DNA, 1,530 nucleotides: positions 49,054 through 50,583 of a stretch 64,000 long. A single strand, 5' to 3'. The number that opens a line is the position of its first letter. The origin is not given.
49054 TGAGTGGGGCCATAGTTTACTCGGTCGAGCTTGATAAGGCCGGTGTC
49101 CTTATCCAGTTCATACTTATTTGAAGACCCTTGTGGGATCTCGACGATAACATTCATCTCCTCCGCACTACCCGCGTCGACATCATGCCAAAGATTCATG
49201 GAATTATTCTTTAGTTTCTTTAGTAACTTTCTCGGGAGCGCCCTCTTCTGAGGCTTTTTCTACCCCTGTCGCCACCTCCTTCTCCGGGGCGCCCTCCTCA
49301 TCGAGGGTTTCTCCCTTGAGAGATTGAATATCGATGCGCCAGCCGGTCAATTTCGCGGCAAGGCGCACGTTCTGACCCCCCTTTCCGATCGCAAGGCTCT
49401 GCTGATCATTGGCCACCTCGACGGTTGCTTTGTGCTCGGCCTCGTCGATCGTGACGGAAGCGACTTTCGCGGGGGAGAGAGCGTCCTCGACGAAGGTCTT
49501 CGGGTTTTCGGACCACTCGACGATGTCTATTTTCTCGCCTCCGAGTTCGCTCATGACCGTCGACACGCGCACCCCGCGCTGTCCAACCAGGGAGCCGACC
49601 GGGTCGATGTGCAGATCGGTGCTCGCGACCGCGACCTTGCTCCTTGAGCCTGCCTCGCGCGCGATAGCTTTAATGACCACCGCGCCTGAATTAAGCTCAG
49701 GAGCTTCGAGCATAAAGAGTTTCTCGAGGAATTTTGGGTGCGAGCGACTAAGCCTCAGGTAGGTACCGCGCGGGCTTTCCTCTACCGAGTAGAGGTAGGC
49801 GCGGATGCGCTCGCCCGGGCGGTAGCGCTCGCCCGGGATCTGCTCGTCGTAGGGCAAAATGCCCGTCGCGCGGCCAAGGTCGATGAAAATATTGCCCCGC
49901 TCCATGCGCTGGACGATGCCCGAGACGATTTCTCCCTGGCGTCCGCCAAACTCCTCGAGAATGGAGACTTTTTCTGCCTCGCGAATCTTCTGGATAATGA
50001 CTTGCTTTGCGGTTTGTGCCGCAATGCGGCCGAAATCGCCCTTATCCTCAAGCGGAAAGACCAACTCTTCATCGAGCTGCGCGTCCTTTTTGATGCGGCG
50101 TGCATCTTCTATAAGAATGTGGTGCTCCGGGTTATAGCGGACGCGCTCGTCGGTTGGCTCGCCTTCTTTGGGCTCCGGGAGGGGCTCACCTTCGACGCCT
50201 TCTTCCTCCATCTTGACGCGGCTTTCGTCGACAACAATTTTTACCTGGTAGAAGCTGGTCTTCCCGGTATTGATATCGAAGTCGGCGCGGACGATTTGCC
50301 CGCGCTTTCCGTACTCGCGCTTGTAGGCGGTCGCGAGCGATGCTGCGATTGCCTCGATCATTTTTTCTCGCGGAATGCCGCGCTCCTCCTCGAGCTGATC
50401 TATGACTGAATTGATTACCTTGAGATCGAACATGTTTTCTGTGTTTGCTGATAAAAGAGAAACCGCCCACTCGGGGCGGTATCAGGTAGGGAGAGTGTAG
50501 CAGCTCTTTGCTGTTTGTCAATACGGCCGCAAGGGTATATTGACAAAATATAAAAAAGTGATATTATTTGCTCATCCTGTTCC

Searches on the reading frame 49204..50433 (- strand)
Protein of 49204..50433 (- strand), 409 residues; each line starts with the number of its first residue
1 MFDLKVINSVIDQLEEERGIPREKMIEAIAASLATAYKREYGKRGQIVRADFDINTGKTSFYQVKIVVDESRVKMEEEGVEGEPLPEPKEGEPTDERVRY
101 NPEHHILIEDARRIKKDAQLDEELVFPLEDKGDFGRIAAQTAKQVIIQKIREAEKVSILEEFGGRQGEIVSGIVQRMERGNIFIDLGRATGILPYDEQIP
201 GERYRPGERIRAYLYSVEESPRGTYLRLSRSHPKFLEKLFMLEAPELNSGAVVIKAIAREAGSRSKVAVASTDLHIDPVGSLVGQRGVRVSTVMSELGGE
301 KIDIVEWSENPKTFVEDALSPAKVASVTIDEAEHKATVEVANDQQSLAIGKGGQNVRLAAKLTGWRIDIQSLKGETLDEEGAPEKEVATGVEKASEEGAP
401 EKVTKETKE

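Call 12: search_protein_families(library=pfam, proteins=[window:49204-50433:-], max_evalue=0.01)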
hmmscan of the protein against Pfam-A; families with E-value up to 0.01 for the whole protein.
window:49204-50433:- (409 aa): 6 families
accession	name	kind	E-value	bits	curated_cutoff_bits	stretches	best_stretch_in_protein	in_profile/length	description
PF08529.16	NusA_N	-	5.8e-31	107.6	23.8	1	9-155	4-118/119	NusA N-terminal domain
PF13184.12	KH_5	-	1.3e-27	96.2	27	1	261-329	1-69/69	NusA-like KH domain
PF00575.29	S1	-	3.4e-07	31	22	1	166-220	4-65/74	S1 RNA binding domain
PF23095.1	KH_NusA_C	-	4.9e-06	26.9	34.2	1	337-377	2-42/59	Transcription termination/antitermination protein NusA, KH domain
PF07650.23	KH_2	-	4.6e-05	23.6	22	1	314-363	5-54/78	KH domain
PF00013.35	KH_1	-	5.9e-05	23.2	21.5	0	337-372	3-39/66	KH domain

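Call 73: list_cluster_members(proteins=[window:49204-50433:-, window:5683-8679:-, window:2019-3851:-])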
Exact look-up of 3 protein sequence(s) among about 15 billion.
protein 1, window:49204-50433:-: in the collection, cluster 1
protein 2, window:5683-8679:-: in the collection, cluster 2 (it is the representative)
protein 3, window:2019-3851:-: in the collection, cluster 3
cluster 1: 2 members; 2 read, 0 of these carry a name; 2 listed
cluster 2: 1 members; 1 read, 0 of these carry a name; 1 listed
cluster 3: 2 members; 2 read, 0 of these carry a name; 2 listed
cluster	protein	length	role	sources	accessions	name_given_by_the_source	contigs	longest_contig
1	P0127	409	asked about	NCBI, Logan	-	-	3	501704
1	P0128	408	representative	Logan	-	-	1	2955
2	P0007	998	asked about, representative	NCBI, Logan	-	-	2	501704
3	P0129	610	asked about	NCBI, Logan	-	-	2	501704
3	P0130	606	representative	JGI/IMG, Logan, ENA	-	-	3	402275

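Call 74: find_encoding_contigs(protein=P0130, flank=10000, max_places=3)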
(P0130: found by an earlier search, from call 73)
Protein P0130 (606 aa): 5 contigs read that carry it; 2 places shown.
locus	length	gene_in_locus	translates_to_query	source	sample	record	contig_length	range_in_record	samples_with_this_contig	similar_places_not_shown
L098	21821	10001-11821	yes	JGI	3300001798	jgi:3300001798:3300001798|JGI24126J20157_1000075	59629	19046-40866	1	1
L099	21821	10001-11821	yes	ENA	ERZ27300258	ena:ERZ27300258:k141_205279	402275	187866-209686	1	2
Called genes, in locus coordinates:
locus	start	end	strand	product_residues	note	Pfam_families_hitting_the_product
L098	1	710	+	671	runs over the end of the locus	PF00580:UvrD-helicase, PF13245:AAA_19, PF13604:AAA_30 (faint), PF01443:Viral_helicase1 (faint), PF13087:AAA_12 (faint), PF13361:UvrD_C, PF13538:UvrD_C_2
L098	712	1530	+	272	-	PF00398:RrnaAD, PF13649:Methyltransf_25 (weak)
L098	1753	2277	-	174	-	-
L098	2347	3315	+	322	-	PF18884:TSP3_bac (faint)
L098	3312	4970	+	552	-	-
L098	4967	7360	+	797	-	-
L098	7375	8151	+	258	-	-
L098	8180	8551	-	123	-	PF05635:23S_rRNA_IVP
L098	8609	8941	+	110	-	-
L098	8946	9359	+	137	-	PF12666:PrgI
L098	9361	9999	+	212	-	PF26593:TraC-like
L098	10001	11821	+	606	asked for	PF19044:P-loop_TraG, PF01935:DUF87 (weak), PF12846:AAA_10 (faint)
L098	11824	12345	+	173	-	-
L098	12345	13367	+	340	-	-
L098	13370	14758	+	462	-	PF18895:T4SS_pilin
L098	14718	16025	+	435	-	-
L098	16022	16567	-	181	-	PF01424:R3H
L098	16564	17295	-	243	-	PF02096:60KD_IMP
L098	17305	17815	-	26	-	-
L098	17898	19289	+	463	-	PF11638:DnaA_N, PF00308:Bac_DnaA, PF01695:IstB_IS21 (weak), PF08299:Bac_DnaA_C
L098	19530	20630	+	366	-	PF00712:DNA_pol3_beta, PF02767:DNA_pol3_beta_2, PF02768:DNA_pol3_beta_3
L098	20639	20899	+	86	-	-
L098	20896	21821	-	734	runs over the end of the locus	PF00912:Transgly, PF00905:Transpeptidase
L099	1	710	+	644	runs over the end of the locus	PF00580:UvrD-helicase, PF13245:AAA_19, PF13604:AAA_30 (faint), PF01443:Viral_helicase1 (faint), PF13087:AAA_12 (faint), PF13361:UvrD_C, PF13538:UvrD_C_2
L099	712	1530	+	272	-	PF00398:RrnaAD, PF13649:Methyltransf_25 (weak)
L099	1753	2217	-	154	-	-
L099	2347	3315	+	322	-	PF18884:TSP3_bac (faint)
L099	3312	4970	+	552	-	-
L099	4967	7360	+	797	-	-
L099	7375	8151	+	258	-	-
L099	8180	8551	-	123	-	PF05635:23S_rRNA_IVP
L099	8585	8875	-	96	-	-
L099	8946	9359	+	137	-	PF12666:PrgI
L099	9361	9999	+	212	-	PF26593:TraC-like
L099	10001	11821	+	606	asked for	PF19044:P-loop_TraG, PF01935:DUF87 (weak), PF12846:AAA_10 (faint)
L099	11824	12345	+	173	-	-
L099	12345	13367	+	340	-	-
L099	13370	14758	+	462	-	PF18895:T4SS_pilin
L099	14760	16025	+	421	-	-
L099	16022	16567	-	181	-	PF01424:R3H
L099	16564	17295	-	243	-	PF02096:60KD_IMP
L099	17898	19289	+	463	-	PF11638:DnaA_N, PF00308:Bac_DnaA, PF01695:IstB_IS21 (weak), PF08299:Bac_DnaA_C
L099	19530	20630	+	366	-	PF00712:DNA_pol3_beta, PF02767:DNA_pol3_beta_2, PF02768:DNA_pol3_beta_3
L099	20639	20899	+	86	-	-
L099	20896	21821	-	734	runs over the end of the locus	PF00912:Transgly, PF00905:Transpeptidase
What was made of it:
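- Tried and rejected: The palindrome belongs to the inserted lipase block and is absent from the relative's T4SS cluster (call 74).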

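Call 78: search_protein_families(library=pfam, proteins=[L098:8180-8551:-], max_evalue=0.01)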
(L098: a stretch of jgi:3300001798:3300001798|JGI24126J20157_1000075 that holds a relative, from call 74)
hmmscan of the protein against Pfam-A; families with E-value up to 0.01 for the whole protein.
L098:8180-8551:- (123 aa): 2 families
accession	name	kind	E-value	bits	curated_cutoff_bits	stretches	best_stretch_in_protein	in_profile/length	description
PF05635.17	23S_rRNA_IVP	-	4e-21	75.7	33.8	1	6-113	2-105/106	23S rRNA-intervening sequence protein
PF19551.4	DUF6074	-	0.0011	19.5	27.2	1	18-61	38-81/83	Family of unknown function (DUF6074)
